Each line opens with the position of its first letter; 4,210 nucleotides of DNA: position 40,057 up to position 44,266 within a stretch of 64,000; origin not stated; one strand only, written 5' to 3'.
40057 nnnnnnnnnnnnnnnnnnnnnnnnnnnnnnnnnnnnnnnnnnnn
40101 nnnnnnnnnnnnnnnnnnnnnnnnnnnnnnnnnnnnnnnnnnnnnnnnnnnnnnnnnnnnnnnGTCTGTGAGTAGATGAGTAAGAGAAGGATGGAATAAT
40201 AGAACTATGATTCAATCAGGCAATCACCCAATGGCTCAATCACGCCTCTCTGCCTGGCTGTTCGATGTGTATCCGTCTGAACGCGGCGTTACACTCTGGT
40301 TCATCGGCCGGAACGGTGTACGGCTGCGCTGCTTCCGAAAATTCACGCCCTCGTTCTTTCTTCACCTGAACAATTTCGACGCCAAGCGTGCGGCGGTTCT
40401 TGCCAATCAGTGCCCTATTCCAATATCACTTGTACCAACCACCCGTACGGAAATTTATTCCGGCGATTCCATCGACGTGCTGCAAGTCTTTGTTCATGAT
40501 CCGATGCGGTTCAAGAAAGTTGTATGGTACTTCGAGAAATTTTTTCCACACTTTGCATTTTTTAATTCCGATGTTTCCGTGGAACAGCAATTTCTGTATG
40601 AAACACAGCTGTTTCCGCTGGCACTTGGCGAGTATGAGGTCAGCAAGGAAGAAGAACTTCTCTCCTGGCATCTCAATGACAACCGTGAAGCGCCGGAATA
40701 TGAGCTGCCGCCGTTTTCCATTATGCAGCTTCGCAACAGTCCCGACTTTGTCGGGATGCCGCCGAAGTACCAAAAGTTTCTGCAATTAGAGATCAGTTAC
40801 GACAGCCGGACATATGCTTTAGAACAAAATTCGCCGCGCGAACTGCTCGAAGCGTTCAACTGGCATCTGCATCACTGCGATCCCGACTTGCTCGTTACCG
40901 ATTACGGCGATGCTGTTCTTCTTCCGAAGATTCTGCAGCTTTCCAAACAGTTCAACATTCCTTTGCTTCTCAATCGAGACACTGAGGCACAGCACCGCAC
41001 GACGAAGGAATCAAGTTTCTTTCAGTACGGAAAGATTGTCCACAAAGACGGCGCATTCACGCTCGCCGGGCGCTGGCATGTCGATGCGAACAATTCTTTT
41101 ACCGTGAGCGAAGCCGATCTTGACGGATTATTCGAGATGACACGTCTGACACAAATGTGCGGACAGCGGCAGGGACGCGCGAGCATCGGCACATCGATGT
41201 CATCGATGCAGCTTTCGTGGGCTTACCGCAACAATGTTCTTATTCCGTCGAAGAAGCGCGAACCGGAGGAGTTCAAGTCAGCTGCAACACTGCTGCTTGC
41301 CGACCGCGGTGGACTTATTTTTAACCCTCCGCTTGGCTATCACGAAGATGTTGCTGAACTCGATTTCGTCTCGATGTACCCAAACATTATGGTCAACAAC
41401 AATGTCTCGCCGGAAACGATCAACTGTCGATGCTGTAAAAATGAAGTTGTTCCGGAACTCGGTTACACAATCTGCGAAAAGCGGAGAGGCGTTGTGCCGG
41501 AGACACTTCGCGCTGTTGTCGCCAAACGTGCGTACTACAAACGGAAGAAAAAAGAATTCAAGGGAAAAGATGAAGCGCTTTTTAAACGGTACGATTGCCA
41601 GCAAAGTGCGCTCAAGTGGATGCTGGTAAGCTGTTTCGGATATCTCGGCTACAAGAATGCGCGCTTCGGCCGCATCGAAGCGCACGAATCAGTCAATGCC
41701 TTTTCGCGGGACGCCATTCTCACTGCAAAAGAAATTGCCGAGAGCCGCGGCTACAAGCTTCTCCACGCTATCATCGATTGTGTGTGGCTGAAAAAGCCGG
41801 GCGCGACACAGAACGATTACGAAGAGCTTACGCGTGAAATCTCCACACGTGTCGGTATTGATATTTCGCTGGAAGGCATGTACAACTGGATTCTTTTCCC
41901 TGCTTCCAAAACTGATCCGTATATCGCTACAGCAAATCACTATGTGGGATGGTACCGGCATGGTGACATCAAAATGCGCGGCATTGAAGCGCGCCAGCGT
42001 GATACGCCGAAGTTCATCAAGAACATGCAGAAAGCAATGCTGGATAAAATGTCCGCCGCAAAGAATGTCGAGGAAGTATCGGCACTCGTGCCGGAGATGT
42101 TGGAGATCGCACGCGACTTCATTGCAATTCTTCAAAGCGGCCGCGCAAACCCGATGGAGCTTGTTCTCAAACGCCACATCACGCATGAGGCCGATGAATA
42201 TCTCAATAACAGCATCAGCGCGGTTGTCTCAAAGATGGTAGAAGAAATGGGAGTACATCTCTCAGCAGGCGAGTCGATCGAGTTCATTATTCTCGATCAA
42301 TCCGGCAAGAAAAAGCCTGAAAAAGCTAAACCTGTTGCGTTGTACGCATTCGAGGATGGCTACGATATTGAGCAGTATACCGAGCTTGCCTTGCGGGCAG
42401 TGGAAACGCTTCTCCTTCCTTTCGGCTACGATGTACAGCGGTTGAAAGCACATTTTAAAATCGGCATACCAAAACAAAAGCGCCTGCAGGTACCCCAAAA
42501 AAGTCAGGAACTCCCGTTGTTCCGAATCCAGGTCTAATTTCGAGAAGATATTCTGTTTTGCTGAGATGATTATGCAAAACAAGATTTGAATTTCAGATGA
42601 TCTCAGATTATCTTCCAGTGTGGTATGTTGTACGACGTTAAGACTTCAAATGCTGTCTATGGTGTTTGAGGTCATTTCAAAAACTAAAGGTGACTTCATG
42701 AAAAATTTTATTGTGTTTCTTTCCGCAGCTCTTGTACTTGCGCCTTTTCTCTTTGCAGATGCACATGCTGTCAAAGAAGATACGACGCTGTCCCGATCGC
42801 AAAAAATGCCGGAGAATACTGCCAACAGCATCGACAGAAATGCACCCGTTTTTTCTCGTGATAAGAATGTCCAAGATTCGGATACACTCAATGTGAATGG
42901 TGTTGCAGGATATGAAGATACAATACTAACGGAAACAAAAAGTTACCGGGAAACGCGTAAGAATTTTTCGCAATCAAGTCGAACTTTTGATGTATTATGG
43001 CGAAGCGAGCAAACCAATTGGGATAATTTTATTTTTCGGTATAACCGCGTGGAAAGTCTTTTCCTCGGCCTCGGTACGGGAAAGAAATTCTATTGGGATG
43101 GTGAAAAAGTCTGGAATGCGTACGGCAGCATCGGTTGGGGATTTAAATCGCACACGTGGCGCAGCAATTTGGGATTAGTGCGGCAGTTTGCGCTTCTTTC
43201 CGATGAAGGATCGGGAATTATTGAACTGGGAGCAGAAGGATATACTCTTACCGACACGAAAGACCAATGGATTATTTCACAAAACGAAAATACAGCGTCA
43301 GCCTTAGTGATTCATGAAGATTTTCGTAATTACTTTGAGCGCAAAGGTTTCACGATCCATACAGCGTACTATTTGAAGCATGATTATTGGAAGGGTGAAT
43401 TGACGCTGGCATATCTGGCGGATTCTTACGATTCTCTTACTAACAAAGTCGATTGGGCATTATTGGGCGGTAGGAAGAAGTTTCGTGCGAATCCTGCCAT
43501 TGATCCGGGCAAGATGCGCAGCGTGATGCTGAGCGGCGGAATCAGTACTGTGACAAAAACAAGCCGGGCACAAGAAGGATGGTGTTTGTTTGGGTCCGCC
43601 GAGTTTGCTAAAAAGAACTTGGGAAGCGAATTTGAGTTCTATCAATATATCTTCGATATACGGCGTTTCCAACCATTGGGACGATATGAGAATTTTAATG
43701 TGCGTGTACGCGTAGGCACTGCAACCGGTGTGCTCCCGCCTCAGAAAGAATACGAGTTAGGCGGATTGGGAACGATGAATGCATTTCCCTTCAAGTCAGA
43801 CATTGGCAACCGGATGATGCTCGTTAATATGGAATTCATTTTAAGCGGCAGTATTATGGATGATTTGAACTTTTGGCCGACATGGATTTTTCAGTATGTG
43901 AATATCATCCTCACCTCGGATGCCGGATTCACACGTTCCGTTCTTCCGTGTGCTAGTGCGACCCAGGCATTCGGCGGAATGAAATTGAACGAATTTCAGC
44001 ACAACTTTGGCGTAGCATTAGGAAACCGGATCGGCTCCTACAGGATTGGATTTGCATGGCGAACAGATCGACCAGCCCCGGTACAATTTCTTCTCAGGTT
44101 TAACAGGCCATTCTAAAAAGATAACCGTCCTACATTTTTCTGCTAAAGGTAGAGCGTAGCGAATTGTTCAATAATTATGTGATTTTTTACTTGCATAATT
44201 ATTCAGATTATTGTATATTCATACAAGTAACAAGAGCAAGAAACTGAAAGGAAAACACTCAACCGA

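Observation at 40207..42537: The family-B polymerase retains polymerase motifs A and B but appears exonuclease-dead and carries an atypical motif C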

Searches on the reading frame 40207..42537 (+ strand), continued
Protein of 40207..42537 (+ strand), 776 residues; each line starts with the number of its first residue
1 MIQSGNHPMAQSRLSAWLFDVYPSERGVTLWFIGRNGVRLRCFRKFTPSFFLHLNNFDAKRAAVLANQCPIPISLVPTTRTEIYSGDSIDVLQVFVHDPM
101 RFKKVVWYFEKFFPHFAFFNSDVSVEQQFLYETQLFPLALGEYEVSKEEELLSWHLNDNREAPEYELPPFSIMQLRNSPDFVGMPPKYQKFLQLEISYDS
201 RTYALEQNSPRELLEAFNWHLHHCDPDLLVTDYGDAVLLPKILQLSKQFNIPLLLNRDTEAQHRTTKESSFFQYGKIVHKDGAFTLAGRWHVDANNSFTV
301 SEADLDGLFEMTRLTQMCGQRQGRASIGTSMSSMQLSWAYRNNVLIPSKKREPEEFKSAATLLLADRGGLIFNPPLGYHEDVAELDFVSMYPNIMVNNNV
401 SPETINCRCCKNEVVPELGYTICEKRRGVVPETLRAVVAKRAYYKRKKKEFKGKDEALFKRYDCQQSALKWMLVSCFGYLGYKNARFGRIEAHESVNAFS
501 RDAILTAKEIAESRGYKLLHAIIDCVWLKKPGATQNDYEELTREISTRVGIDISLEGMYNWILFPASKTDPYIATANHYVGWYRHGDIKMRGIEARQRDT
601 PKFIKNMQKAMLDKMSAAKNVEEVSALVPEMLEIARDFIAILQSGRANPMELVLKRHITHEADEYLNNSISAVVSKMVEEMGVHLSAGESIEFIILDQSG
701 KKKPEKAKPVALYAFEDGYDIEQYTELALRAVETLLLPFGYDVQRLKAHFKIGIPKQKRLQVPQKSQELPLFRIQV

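Call 49: fold_search(model_id=the predicted structure, library=pdb)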
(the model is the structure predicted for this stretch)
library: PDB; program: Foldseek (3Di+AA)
matches with E <= 10: 1114; with E <= 0.001: 272
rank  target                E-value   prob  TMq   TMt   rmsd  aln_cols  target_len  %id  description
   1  4flu_A                8.5e-41  1.00  0.63  0.65   7.3       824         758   21  Pyrococcus abyssi B family DNA polymerase bound to a dsDNA, in edition mode (released 2012-08-29)
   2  4k8x_A                1.1e-40  1.00  0.70  0.71   6.1       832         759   21  Binary complex of 9N DNA polymerase in the replicative state (released 2013-06-26)
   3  6wya_A                3.2e-40  1.00  0.72  0.73   6.1       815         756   21  RTX (Reverse Transcription Xenopolymerase) in complex with a DNA duplex and dAMPNPP (released 2020-08-19)
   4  7b0h_F                3.7e-40  1.00  0.64  0.65   7.5       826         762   20  TgoT_6G12 Ternary complex (released 2021-01-13)
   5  7rsu_A                3.9e-40  1.00  0.71  0.73   6.0       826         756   20  TNA polymerase, n+2 product (released 2021-10-27)
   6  4flt_A                6.9e-40  1.00  0.63  0.65   7.3       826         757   21  Pyrococcus abyssi B family DNA polymerase bound to a dsDNA, in edition mode (released 2012-08-29)
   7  6is7_A                8.0e-40  1.00  0.71  0.73   6.2       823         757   21  Structure of 9N-I DNA polymerase incorporation with dA in the active site (released 2019-08-28)
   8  4flv_A                8.4e-40  1.00  0.64  0.65   7.3       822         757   21  Pyrococcus abyssi B family DNA polymerase bound to a dsDNA, in edition mode (released 2012-08-29)
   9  4k8z_A                9.3e-40  1.00  0.72  0.74   5.5       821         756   21  KOD Polymerase in binary complex with dsDNA (released 2013-06-26)
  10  4fm2_A                1.7e-39  1.00  0.63  0.65   7.3       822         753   21  Pyrococcus abyssi B family DNA polymerase (triple mutant) bound to a dsDNA, in edition mode (released 2012-08-29)
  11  1tgo                  1.9e-39  1.00  0.67  0.68   7.5       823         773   20  THERMOSTABLE B TYPE DNA POLYMERASE FROM THERMOCOCCUS GORGONARIUS (released 1999-03-22)
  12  5omq_A                2.2e-39  1.00  0.73  0.74   5.4       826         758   20  Ternary complex of 9N DNA polymerase in the replicative state with three metal ions in the active site (released 2017-12-20)
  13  4fly_A                2.2e-39  1.00  0.64  0.66   7.3       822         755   21  Pyrococcus abyssi B family DNA polymerase bound to a dsDNA, in edition mode (released 2012-08-29)
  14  4flz_A                2.2e-39  1.00  0.63  0.65   7.4       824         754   21  Pyrococcus abyssi B family DNA polymerase bound to a dsDNA, in edition mode (released 2012-08-29)
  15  6is7_B                2.3e-39  1.00  0.71  0.73   5.8       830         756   20  Structure of 9N-I DNA polymerase incorporation with dA in the active site (released 2019-08-28)
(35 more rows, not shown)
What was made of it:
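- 40207..42537 (+): PolB2 (bacterial group G2), the catalytic subunit: a family-B DNA polymerase with a dead exonuclease-like domain. An alternative start at 40231 gives the 768-aa NCBI call. Foldseek matches archaeal PolB full-length with TM 0.70-0.73 (call 49).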

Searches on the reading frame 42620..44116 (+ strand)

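Call 3: search_protein_families(library=pfam, proteins=[window:42620-44116:+], max_evalue=0.01)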
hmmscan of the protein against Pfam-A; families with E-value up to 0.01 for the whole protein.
window:42620-44116:+ (498 aa): 2 families
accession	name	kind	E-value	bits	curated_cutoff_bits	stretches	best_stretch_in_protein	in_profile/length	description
PF18939.6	DUF5686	-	7.2e-05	21.8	39.2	1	86-254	282-446/669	Family of unknown function (DUF5686)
PF01103.29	Omp85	-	0.00061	19.8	24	1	314-391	129-212/325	Omp85 superfamily domain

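Call 4: search_protein_families(library=ncbifam, proteins=[window:42620-44116:+], max_evalue=0.01)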
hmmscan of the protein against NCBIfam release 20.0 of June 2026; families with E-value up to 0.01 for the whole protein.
window:42620-44116:+ (498 aa): 0 families
